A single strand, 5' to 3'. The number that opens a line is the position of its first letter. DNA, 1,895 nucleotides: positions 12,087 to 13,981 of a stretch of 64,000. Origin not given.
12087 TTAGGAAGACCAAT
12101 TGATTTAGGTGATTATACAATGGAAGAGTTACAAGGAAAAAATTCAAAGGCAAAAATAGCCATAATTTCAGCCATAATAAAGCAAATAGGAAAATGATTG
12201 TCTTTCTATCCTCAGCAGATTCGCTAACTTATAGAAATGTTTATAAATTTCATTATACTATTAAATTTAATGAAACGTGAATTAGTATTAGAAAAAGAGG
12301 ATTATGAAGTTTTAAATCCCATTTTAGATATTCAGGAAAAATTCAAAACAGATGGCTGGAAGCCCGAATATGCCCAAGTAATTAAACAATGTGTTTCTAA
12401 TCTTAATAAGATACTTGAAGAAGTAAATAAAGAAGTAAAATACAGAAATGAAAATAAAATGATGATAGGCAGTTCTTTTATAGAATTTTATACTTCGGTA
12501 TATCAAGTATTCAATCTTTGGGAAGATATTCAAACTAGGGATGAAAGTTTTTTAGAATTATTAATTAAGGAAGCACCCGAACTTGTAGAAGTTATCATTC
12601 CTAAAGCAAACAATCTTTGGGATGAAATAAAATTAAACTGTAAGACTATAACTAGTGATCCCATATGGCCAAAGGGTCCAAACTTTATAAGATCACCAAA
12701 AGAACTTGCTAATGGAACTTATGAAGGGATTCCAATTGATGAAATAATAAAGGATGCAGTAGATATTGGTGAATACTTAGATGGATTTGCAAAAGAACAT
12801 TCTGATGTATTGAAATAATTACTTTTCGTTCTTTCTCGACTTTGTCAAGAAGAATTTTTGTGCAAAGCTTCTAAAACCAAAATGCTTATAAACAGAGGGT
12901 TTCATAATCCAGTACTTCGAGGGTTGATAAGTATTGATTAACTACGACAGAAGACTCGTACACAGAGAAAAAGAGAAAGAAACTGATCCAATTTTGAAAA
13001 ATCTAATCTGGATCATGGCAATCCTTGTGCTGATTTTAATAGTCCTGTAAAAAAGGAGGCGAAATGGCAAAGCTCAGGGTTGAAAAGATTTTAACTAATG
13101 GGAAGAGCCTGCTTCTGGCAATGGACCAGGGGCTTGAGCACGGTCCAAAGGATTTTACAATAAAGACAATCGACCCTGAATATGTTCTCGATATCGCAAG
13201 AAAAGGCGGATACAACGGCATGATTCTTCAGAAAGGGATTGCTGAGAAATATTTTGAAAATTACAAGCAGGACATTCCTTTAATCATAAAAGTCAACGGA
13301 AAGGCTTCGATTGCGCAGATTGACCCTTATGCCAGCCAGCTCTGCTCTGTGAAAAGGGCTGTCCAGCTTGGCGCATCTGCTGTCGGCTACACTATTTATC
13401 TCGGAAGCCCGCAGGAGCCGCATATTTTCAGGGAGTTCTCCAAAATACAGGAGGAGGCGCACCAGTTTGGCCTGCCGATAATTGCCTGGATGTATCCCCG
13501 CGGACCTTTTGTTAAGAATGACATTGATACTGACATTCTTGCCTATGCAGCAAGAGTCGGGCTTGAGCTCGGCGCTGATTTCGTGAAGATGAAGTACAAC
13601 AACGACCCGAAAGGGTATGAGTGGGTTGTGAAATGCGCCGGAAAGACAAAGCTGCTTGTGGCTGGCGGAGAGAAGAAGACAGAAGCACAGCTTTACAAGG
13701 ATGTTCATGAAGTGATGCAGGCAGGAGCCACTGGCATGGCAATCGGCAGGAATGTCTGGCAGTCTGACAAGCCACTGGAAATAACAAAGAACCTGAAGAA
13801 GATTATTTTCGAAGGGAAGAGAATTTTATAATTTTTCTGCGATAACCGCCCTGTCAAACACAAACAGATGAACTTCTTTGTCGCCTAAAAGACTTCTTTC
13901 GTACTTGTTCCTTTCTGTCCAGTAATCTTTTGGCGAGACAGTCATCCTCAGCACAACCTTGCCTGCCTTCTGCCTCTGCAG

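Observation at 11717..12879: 1.1-kb low-GC insertion bracketed by a perfect 15-bp direct repeat that overlaps the PfkB kinase stop codon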

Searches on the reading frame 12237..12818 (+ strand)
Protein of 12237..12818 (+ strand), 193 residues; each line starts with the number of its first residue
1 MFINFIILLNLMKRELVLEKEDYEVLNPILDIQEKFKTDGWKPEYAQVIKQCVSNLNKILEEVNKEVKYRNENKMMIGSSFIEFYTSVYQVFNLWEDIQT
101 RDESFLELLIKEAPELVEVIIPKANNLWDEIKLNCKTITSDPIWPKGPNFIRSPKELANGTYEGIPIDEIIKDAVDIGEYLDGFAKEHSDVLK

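Call 6: search_protein_families(library=pfam, proteins=[window:12237-12818:+], max_evalue=1)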
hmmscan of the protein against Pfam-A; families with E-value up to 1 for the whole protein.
window:12237-12818:+ (193 aa): 2 families
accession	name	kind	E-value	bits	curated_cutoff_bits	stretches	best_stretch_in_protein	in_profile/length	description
PF20594.3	DUF6794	-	0.044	14.2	27.1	1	49-121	5-76/83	Domain of unknown function (DUF6794)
PF18908.5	DUF5663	-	0.11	13.5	23.7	0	21-58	44-82/84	Protein of unknown function (DUF5663)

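Call 7: search_protein_families(library=phrogs, proteins=[window:12237-12818:+], max_evalue=1)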
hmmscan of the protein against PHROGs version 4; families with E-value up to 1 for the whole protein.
window:12237-12818:+ (193 aa): 5 families
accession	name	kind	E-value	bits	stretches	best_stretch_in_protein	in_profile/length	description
phrog_18098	-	unknown function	0.017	15.1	1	36-90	135-186/322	-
phrog_15369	-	unknown function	0.15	12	1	44-87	280-322/346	-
phrog_1272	-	tail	0.24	10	1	31-158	872-982/1606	tail length tape measure protein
phrog_15823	-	unknown function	0.35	12.5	0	41-79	41-76/96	-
phrog_26805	-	unknown function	0.43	9.8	1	46-95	271-321/697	-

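Call 10: find_encoding_contigs(protein=window:12237-12818:+, flank=6000, max_places=10)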
Protein window:12237-12818:+ (193 aa): no gene with exactly this product is on record in the collection.

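Call 13: find_encoding_contigs(protein=window:12270-12818:+, flank=8000, max_places=10)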
Protein window:12270-12818:+ (182 aa): no gene with exactly this product is on record in the collection.

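Call 15: find_homologous_proteins(query=window:12237-12818:+, max_evalue=0.01)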
Query window:12237-12818:+ (193 aa): 2 proteins with E <= 0.01 among 104 candidates.
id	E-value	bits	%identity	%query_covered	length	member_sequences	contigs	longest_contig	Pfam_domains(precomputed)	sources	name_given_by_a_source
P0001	1.3e-115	402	100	94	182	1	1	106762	-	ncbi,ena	-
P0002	3.1e-85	303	77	100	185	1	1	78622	-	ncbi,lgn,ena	-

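Call 44: predict_structure(protein=window:12270-12818:+)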
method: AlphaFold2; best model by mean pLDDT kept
length: 182 residues; sequences in the alignment: 1
mean_pLDDT: 59.9   pTM: 0.53
mean pLDDT of the five models: 59.9, 58.1, 55.8, 52.0, 45.4
residues with pLDDT >= 90: 0; 70-90: 61; 50-70: 62; < 50: 59
segments of 3 or more residues with pLDDT < 50: 65-68, 124-152, 156-171, 180-182
pLDDT, mean of each block of 10 residues (from residue 1): 60 79 82 84 80 71 54 61 61 73 69 62 43 26 37 48 43 49 38
secondary structure, 60 per line:
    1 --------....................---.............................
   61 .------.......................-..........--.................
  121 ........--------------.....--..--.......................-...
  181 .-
elements in order: H9-28 H32-61 H68-90 H92-101 H104-128 H143-147 H156-176 H178-181

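Call 57: search_protein_families(library=padloc, proteins=[window:12270-12818:+], max_evalue=1)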
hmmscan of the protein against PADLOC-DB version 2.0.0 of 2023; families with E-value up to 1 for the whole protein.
window:12270-12818:+ (182 aa): 1 family
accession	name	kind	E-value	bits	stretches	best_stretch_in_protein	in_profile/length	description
PDLC01061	C3a76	-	0.012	14.3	1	27-82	8-66/84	Unknown function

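Call 62: find_related_loci(query=window:12270-12818:+, collection=viral_contigs, flank=6000)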
Query window:12270-12818:+ (182 aa) in viral_contigs; peptide patterns used: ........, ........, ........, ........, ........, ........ (x = any residue, [..] = any of these).
29 stretches matched a pattern, but none encodes a relative of the query by tblastn (E <= 1e-3).

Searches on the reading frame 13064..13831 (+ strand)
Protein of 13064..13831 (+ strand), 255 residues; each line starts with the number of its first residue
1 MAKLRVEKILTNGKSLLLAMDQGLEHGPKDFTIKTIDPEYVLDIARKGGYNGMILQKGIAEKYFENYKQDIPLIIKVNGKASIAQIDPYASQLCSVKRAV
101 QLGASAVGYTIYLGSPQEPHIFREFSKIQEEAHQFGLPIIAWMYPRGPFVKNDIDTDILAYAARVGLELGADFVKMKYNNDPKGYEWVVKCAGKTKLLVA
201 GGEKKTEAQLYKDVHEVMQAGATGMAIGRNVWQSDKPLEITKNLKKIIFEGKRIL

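Call 6: search_protein_families(library=pfam, proteins=[window:13064-13831:+], max_evalue=1)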
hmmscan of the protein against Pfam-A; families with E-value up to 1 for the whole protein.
window:13064-13831:+ (255 aa): 1 family
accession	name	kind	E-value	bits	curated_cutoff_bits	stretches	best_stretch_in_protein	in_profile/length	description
PF01791.15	DeoC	-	4.3e-44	151.3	23.8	1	17-234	3-229/229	DeoC/LacD family aldolase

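Call 14: find_encoding_contigs(protein=window:13064-13831:+, flank=8000, max_places=10)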
Protein window:13064-13831:+ (255 aa): 3 contigs read that carry it; 3 places shown.
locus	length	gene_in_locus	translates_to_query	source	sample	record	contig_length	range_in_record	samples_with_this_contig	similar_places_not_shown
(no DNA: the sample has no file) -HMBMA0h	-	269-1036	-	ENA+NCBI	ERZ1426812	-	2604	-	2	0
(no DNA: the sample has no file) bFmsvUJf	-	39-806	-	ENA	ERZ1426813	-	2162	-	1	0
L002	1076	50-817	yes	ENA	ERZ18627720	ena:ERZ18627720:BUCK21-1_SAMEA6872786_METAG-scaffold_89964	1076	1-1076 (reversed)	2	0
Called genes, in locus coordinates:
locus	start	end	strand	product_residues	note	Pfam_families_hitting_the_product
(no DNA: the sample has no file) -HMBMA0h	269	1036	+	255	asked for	PF01791:DeoC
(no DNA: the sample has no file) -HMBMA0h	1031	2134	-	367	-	PF00398:RrnaAD (faint), PF05175:MTS, PF08241:Methyltransf_11 (weak), PF09445:Methyltransf_15 (weak), PF13649:Methyltransf_25, PF13847:Methyltransf_31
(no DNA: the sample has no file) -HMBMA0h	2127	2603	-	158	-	?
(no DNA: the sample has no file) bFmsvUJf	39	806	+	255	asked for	PF01791:DeoC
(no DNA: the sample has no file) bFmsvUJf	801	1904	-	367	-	PF00398:RrnaAD (faint), PF05175:MTS, PF08241:Methyltransf_11 (weak), PF09445:Methyltransf_15 (weak), PF13649:Methyltransf_25, PF13847:Methyltransf_31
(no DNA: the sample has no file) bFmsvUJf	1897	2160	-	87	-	?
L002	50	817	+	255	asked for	PF01791:DeoC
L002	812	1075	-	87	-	?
